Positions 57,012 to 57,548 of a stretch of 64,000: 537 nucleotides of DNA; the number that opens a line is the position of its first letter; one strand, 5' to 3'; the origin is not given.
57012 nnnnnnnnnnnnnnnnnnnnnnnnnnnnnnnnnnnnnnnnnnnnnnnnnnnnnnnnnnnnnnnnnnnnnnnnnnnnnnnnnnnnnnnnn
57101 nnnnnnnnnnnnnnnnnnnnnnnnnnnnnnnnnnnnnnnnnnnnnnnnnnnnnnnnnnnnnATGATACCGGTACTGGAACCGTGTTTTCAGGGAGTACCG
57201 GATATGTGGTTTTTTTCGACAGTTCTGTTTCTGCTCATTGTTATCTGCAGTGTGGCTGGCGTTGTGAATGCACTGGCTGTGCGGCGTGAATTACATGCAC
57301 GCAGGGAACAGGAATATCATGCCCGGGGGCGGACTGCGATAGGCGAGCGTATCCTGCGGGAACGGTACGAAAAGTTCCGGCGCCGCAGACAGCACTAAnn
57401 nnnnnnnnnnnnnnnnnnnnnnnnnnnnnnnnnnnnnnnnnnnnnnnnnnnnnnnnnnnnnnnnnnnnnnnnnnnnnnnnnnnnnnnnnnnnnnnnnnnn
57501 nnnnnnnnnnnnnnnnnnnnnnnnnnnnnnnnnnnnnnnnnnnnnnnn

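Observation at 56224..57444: FinO/ProQ-like RNA chaperone gene facing a small Arg-rich membrane ORF, separated from IS91 by a bidirectional terminator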

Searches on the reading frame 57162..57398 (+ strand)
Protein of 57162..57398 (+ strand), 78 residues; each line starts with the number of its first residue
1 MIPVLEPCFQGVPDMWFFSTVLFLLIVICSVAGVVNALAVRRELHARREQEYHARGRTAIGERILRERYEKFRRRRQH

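Call 3: search_protein_families(library=pfam, proteins=[window:57162-57398:+], max_evalue=0.1)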
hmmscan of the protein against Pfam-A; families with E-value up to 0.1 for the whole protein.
window:57162-57398:+ (78 aa): 0 families

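Call 4: search_protein_families(library=ncbifam, proteins=[window:57162-57398:+], max_evalue=0.1)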
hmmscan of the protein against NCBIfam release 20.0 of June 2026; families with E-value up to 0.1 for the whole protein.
window:57162-57398:+ (78 aa): 0 families

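Call 19: search_dna_similar(query=window:57162-57398:+, collection=plasmids, mode=protein, rows=spread, max_rows=40, max_evalue=0.001)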
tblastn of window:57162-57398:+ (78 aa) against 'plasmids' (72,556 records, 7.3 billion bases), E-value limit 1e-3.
Records with a match: 106; places in all: 114; records where one place covers at least 80% of the query: 0.
Best place of each record, by identity: >=99% 13; 95-99% 17; 90-95% 23; 80-90% 44; 60-80% 9.
By first word of the organism name: Escherichia 103; Salmonella 2; Citrobacter 1.
By predicted mobility (MOB-suite, as given by PLSDB): conjugative 57; mobilizable 29; non-mobilizable 20.
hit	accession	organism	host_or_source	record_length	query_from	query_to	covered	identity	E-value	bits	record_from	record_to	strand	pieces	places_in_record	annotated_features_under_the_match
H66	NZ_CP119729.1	Escherichia coli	chicken,pure culture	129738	1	62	79%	100.0%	4e-34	129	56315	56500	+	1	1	none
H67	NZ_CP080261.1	Escherichia coli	Chicken fecal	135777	1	62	79%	100.0%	4e-34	129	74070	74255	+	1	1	none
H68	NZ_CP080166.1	Escherichia coli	chicken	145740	1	62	79%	100.0%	4e-34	129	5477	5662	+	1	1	none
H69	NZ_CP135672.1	Escherichia coli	-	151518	1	62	79%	100.0%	4e-34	129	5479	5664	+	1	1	none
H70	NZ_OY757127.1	Escherichia coli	-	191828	1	62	79%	100.0%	4e-34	129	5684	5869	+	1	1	hypothetical protein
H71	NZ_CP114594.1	Escherichia coli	pure culture,sewage plant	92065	1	62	79%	98.4%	1e-33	127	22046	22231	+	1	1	none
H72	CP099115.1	Escherichia coli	culture,Pooled soil sample collected ...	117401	1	62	79%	98.4%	1e-33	127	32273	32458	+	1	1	none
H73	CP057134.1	Escherichia coli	culture,Pooled cattle faecal samples ...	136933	1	62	79%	98.4%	1e-33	127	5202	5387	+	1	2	none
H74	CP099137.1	Escherichia coli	culture,Pooled soil sample collected ...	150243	1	62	79%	98.4%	1e-33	127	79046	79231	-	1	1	none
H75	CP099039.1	Escherichia coli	culture,Pooled soil sample collected ...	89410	1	62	79%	96.8%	6e-33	125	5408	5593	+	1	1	none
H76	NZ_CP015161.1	Escherichia coli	-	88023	1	62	79%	96.8%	7e-33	125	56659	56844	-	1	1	none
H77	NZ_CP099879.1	Escherichia albertii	EW,cell culture,feces,Poyang Lake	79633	1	62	79%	93.7%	5e-22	128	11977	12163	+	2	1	none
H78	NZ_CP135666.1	Escherichia coli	-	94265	1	62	79%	93.5%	4e-31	120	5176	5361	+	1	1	none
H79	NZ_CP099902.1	Escherichia albertii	TBG,cell culture,feces,Poyang Lake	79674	1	62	79%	93.5%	2e-30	118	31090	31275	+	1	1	none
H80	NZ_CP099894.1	Escherichia albertii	TBG,cell culture,feces,Poyang Lake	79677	1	62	79%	92.1%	1e-20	123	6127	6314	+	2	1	none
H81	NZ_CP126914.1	Escherichia albertii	Homo sapiens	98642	1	62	79%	91.9%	2e-30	118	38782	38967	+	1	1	hypothetical protein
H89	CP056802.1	Escherichia coli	culture,Freshwater sample from upstream ...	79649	1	62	79%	88.7%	1e-28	113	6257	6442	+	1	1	hypothetical protein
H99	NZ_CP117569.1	Escherichia albertii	Columba livia,whole organism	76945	1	62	79%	83.9%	2e-24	101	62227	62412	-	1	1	hypothetical protein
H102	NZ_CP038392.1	Escherichia coli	Homo sapiens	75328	9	62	69%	72.2%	3e-13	69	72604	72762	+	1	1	hypothetical protein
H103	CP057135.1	Escherichia coli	culture,Pooled cattle faecal samples ...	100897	9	62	69%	66.7%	5e-15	74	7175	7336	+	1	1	none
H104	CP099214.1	Escherichia coli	culture,Pooled soil sample collected ...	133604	15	52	49%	63.2%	1e-6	50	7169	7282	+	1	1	none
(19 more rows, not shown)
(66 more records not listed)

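Call 20: find_homologous_proteins(query=window:57162-57395:+, max_evalue=0.01)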
Query seq(78 aa) (78 aa): 43 proteins with E <= 0.01 among 44 candidates.
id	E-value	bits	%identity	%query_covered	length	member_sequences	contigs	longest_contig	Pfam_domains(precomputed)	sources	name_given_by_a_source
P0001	4.0e-44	166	99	100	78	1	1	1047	-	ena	-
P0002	2.6e-43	163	97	100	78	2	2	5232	-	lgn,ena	-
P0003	3.4e-43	163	96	100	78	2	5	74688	-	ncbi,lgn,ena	-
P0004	1.7e-42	160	97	100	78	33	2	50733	-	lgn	-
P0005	3.6e-42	159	95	100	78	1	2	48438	-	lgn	-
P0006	8.0e-42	158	96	100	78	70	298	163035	-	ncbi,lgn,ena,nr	ncbi:hypothetical protein FMR09_23185 [Salmonella enterica]|nr:hypothetical protein [Salmonella ente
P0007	8.2e-42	158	99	96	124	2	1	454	-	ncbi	ncbi:TPA: hypothetical protein ACH7CB_005648, partial [Escherichia coli]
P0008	2.1e-41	157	96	99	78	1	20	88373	-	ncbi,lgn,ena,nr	ncbi:hypothetical protein A7U12_19675 [Salmonella enterica subsp. enterica serovar Enteritidis]|nr:h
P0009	2.9e-40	153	92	100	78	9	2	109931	-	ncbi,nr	ncbi:TPA: hypothetical protein HNO01_20545 [Escherichia coli]|nr:hypothetical protein [Escherichia c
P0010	4.6e-38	146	88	100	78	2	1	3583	-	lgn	-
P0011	1.3e-36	142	86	100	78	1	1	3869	-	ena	-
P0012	1.5e-36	141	87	100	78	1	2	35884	-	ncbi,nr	ncbi:hypothetical protein FNI12_22280 [Salmonella enterica subsp. salamae]|nr:hypothetical protein [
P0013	9.8e-36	139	87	100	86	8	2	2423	-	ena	-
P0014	6.9e-34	133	98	81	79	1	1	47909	-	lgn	-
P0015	2.3e-32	128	82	100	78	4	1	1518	-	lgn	-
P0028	3.9e-23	99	74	88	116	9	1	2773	-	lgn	-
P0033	7.9e-22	95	75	81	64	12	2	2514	-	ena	-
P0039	7.4e-14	69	68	79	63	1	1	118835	-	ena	-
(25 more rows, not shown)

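Call 21: get_annotated_region(hit=H81, flank=3000)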
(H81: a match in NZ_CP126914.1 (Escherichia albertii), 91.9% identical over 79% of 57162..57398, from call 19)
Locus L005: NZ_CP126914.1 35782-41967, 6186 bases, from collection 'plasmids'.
description: Escherichia albertii strain 2011C-4180 plasmid p2011C-4180-2, complete sequence
organism: Escherichia albertii (NCBI taxid 208962)
taxonomy: Bacteria; Pseudomonadota; Gammaproteobacteria; Enterobacterales; Enterobacteriaceae; Escherichia; Escherichia albertii
host: -; source: Homo sapiens; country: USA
typing (MOB-suite, as given by PLSDB): conjugative; replicon IncI-gamma/K1; relaxase MOBP; mating-pair formation MPF_I
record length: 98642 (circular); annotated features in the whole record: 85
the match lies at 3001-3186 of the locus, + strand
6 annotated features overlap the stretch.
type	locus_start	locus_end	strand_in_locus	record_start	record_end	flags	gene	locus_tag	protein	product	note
CDS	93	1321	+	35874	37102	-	-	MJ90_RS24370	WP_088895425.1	IS3-like element IS2 family transposase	-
CDS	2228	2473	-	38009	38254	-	-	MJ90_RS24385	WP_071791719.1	hypothetical protein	-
CDS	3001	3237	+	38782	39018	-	-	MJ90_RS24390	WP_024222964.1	hypothetical protein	-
CDS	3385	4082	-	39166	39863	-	-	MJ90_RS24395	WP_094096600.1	IS1-like element IS1A family transposase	-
CDS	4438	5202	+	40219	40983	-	-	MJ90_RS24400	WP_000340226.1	helix-turn-helix domain-containing protein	GO:0006355 - regulation of DNA-templated transcription [Evidence IEA]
CDS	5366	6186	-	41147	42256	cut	-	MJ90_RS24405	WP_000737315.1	porin OmpC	-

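Call 22: get_annotated_region(hit=H102, flank=3000)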
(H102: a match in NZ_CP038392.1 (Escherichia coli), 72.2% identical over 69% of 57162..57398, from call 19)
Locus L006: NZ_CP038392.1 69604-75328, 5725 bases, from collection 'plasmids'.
description: Escherichia coli O55:H7 strain DEC5B plasmid pDEC5B-4, complete sequence
organism: Escherichia coli (NCBI taxid 244320)
taxonomy: Bacteria; Pseudomonadota; Gammaproteobacteria; Enterobacterales; Enterobacteriaceae; Escherichia; Escherichia coli
host: -; source: Homo sapiens; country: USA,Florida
typing (MOB-suite, as given by PLSDB): mobilizable; replicon IncFIA,IncFIC; mating-pair formation MPF_F
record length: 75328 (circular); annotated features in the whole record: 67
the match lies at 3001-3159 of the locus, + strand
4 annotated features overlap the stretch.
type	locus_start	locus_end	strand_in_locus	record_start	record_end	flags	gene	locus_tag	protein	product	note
CDS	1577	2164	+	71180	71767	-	-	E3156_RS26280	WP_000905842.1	serine acetyltransferase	-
CDS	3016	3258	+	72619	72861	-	-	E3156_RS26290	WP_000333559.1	hypothetical protein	-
CDS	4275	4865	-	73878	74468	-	-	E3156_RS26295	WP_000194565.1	hypothetical protein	-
CDS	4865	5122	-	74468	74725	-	-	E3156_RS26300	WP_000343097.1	hypothetical protein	-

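Call 27: get_annotated_region(hit=H103, flank=4000)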
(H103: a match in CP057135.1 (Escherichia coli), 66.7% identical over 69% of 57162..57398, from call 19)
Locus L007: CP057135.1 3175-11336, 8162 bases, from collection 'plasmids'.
description: Escherichia coli strain RHB36-C07 plasmid pRHB36-C07_3, complete sequence
organism: Escherichia coli (NCBI taxid 562)
taxonomy: Bacteria; Pseudomonadota; Gammaproteobacteria; Enterobacterales; Enterobacteriaceae; Escherichia; Escherichia coli
host: -; source: culture,Pooled cattle faecal samples collected from floor of farm; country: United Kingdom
typing (MOB-suite, as given by PLSDB): conjugative; replicon IncFIC,IncK2/Z; relaxase MOBF; mating-pair formation MPF_F
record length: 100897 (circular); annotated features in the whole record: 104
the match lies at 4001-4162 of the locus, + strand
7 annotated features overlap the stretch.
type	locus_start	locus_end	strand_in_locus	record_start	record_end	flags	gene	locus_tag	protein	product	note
CDS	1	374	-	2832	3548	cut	-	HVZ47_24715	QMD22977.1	helix-turn-helix domain-containing protein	-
CDS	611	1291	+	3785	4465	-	-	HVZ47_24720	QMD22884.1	EAL domain-containing protein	-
CDS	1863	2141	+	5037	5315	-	-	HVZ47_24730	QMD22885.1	type II toxin-antitoxin system RelE/ParE family toxin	-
CDS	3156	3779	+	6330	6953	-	-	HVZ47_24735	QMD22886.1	proQ/FINO family protein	-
CDS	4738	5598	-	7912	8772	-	-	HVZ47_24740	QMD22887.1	alpha/beta hydrolase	-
CDS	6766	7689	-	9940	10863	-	-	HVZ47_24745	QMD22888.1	DMT family transporter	-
CDS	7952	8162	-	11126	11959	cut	-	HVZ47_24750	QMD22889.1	tyrosine-type recombinase/integrase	-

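Call 28: get_annotated_region(hit=H104, flank=4000)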
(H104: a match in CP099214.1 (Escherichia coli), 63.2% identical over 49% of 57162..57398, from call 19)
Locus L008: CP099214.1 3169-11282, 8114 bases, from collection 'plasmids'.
description: Escherichia coli strain RHB16-SO-C05 plasmid unnamed1, complete sequence
organism: Escherichia coli (NCBI taxid 562)
taxonomy: Bacteria; Pseudomonadota; Gammaproteobacteria; Enterobacterales; Enterobacteriaceae; Escherichia; Escherichia coli
host: -; source: culture,Pooled soil sample collected from floor of pig farm; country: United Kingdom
typing (MOB-suite, as given by PLSDB): conjugative; replicon IncFIA,IncFIA,IncFII; relaxase MOBF; mating-pair formation MPF_F
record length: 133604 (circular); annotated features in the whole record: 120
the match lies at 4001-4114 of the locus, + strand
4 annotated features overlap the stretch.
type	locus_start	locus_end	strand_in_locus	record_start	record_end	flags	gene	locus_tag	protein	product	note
CDS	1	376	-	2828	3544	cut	-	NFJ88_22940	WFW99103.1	helix-turn-helix domain-containing protein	-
CDS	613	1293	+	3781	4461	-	-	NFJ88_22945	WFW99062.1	EAL domain-containing protein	-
CDS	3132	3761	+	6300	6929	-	-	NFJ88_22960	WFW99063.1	ProQ/FINO family protein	-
CDS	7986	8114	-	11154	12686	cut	-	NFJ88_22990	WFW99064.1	IS3 family transposase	-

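Call 29: get_annotated_region(hit=H99, flank=4000)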
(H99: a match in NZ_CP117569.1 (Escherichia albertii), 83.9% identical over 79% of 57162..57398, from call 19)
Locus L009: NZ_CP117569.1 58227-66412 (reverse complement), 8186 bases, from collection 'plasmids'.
description: Escherichia albertii strain BIA_5-2 plasmid pEA5-2_1, complete sequence
organism: Escherichia albertii (NCBI taxid 208962)
taxonomy: Bacteria; Pseudomonadota; Gammaproteobacteria; Enterobacterales; Enterobacteriaceae; Escherichia; Escherichia albertii
host: -; source: Columba livia,whole organism; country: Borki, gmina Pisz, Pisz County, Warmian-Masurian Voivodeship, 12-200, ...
typing (MOB-suite, as given by PLSDB): non-mobilizable; replicon IncFIB,IncFII,IncI1
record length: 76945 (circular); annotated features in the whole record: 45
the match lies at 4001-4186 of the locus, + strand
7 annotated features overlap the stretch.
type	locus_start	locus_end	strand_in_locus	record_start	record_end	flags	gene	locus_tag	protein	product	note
CDS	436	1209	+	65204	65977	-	-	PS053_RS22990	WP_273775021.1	UvrD-helicase domain-containing protein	-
CDS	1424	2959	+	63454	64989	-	istA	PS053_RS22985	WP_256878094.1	IS21-like element ISSso4 family transposase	GO:0006313 - DNA transposition [Evidence IEA]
CDS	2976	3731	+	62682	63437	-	istB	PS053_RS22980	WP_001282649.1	IS21-like element ISSso4 family helper ATPase IstB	-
CDS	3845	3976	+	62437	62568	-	-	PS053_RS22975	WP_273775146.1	hypothetical protein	-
CDS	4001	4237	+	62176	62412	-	-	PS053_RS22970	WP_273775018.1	hypothetical protein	-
CDS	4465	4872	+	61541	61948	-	-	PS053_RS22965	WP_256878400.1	hypothetical protein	-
CDS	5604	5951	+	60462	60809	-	tnpB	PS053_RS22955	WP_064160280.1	IS66 family insertion sequence element accessory protein TnpB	-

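Call 30: get_annotated_region(hit=H89, flank=4000)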
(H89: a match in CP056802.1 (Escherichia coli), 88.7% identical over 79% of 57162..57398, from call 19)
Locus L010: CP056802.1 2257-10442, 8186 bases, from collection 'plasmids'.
description: Escherichia coli strain RHBSTW-00176 plasmid pRHBSTW-00176_3, complete sequence
organism: Escherichia coli (NCBI taxid 562)
taxonomy: Bacteria; Pseudomonadota; Gammaproteobacteria; Enterobacterales; Enterobacteriaceae; Escherichia; Escherichia coli
host: -; source: culture,Freshwater sample from upstream of wastewater treatment plant; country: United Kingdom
typing (MOB-suite, as given by PLSDB): conjugative; replicon IncK2/Z; relaxase MOBP; mating-pair formation MPF_I
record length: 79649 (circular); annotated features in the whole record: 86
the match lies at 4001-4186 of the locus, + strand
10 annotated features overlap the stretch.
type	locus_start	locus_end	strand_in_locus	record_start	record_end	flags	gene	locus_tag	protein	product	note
CDS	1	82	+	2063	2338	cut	-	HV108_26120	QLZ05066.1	type II toxin-antitoxin system RelE/ParE family toxin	-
CDS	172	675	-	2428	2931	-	-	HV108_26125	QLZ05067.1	hypothetical protein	-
CDS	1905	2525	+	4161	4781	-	-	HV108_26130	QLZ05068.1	proQ/FINO family protein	-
CDS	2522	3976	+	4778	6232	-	-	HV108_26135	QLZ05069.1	ATP-dependent helicase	-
CDS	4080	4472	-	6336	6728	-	-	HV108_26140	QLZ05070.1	hypothetical protein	-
CDS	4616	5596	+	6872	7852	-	-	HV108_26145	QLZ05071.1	plasmid segregation protein ParM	-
CDS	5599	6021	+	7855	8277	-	-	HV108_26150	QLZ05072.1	plasmid partitioning/stability family protein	-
CDS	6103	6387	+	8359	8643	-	-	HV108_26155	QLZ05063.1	hypothetical protein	-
CDS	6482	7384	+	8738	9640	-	-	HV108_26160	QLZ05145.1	DUF1281 domain-containing protein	-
CDS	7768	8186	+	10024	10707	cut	-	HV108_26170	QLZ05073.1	DNA methylase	-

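Call 44: search_protein_families(library=pfam, proteins=[L007:3156-3779:+, L010:1905-2525:+, L010:2522-3976:+, L010:4080-4472:-], max_evalue=0.01)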
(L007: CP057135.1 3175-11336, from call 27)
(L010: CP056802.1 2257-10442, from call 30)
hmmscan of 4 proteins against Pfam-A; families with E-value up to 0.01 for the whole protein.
L007:3156-3779:+ (207 aa): 1 family
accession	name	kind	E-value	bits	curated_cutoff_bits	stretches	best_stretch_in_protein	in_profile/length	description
PF04352.18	ProQ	-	4.2e-14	52.9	27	1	87-193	5-107/109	ProQ/FINO family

L010:1905-2525:+ (206 aa): 1 family
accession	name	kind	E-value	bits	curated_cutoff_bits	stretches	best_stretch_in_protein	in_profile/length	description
PF04352.18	ProQ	-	3.6e-15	56.3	27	1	85-192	5-108/109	ProQ/FINO family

L010:2522-3976:+ (484 aa): 6 families
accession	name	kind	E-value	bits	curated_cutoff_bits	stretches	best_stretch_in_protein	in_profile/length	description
PF00580.27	UvrD-helicase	-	4.4e-15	56.5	23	1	175-234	191-259/271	UvrD/REP helicase N-terminal domain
PF13361.12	UvrD_C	-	9.9e-13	48.6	25.6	1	394-470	271-346/350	UvrD-like helicase C-terminal domain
PF13538.12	UvrD_C_2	-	1.8e-12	47.4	27.4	2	449-469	31-51/52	UvrD-like helicase C-terminal domain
PF01443.25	Viral_helicase1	-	1.7e-09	38.3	21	1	385-469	153-226/228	Viral superfamily 1 RNA helicase core domain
PF13245.12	AAA_19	-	5.3e-08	33.6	25.1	1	18-231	3-134/134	AAA domain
PF13604.12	AAA_30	-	0.0018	18.5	27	0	23-84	16-77/191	AAA domain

L010:4080-4472:- (130 aa): 0 families

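Call 46: search_protein_families(library=phrogs, proteins=[window:57204-57395:+, L010:2522-3976:+], max_evalue=0.1)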
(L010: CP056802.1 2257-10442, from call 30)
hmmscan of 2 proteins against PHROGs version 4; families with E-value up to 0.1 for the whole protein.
seq(64 aa): 1 family
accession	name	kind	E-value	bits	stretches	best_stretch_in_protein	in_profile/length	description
phrog_7998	-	unknown function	0.035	14.3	1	26-59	281-318/339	-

L010:2522-3976:+ (484 aa): 4 families
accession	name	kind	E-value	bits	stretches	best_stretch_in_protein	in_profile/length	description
phrog_1967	-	DNA, RNA and nucleotide metabolism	4.5e-86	291.1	1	6-477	146-674/776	DNA helicase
phrog_325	-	DNA, RNA and nucleotide metabolism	2.8e-05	23.6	1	411-470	820-867/986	Dda-like helicase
phrog_170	-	other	0.0048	17.3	1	12-47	75-112/323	PhoH-like phosphate starvation-inducible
phrog_25205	-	unknown function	0.0099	15.2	0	186-236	179-231/607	-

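Call 47: search_protein_families(library=padloc, proteins=[window:57204-57395:+, L010:2522-3976:+], max_evalue=0.1)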
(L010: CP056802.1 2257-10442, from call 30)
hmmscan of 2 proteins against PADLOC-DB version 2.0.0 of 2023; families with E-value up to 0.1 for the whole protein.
seq(64 aa): 0 families

L010:2522-3976:+ (484 aa): 46 families (the best 25 are shown)
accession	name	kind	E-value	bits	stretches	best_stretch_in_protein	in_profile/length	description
PDLC00112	GajB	-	2.1e-24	84.1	3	187-268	208-295/581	UrvD helicase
PDLC00107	GajB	-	1.1e-20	71.8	3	407-472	478-557/587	UrvD helicase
PDLC00136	GajB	-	1.5e-20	71.6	3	185-267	201-288/570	UrvD helicase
PDLC00123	GajB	-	2.4e-19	67.4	3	404-470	437-506/540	UrvD helicase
PDLC00122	GajB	-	2.9e-19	67.4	3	181-266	153-245/502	UrvD helicase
PDLC00117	GajB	-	6.1e-18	62.6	2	374-469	479-572/604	UrvD helicase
PDLC03802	RTasHel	-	1.5e-17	61.7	2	184-267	186-272/675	DRT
PDLC00132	GajB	-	4.1e-17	60.1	3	403-470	535-599/625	UrvD helicase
PDLC00149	GajB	-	3e-16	57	1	185-274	201-293/577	UrvD helicase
PDLC00130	GajB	-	6e-15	52.5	2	154-270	165-292/589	UrvD helicase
PDLC00106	GajB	-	3e-14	50.5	2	187-273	202-293/577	UrvD helicase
PDLC00104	GajB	-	1.1e-13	48.8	2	403-468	498-560/574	UrvD helicase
PDLC00138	GajB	-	6.5e-13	46.2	3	185-255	215-291/581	UrvD helicase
PDLC00119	GajB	-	8.9e-13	46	2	187-234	215-265/565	UrvD helicase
PDLC00127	GajB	-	4.4e-12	43.3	2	392-471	492-566/594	UrvD helicase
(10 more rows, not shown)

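Call 50: find_encoding_contigs(protein=P0033, flank=4000, max_places=3)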
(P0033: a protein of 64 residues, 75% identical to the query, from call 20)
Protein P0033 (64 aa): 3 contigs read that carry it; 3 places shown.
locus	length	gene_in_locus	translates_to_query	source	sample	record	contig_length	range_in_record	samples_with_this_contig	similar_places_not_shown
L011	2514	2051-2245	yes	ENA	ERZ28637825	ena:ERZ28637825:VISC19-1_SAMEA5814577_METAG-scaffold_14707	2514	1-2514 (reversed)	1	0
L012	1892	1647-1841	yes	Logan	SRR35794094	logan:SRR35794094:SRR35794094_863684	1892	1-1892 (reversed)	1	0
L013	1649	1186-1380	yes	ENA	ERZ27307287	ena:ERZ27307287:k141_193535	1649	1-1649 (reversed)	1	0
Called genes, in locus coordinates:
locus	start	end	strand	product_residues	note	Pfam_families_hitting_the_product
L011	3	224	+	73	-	?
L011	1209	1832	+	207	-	PF04352:ProQ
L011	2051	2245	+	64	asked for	-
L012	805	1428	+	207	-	PF04352:ProQ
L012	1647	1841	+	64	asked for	-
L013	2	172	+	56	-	?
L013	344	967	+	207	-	PF04352:ProQ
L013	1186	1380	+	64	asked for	-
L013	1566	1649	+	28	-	?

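Call 51: find_encoding_contigs(protein=P0039, flank=4000, max_places=2)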
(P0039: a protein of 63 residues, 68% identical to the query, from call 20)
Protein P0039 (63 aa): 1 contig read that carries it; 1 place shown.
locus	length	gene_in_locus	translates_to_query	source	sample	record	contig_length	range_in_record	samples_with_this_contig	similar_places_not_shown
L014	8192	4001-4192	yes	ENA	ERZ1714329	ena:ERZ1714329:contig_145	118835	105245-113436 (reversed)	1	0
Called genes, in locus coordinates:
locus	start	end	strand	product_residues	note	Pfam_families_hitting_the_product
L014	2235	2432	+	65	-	-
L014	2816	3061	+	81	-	-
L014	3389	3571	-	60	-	-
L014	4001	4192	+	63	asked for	-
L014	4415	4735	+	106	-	-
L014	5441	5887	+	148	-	-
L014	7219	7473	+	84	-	-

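Call 52: find_encoding_contigs(protein=P0028, flank=4000, max_places=2)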
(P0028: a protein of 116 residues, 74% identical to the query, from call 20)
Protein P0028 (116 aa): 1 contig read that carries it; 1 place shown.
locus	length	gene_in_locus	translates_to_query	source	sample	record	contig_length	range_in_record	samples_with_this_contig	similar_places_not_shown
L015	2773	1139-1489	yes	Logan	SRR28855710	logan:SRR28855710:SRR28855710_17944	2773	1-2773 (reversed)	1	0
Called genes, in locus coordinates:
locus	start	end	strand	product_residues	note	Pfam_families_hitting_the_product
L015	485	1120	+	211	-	PF04352:ProQ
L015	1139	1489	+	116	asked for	-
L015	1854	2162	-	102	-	-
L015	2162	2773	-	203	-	?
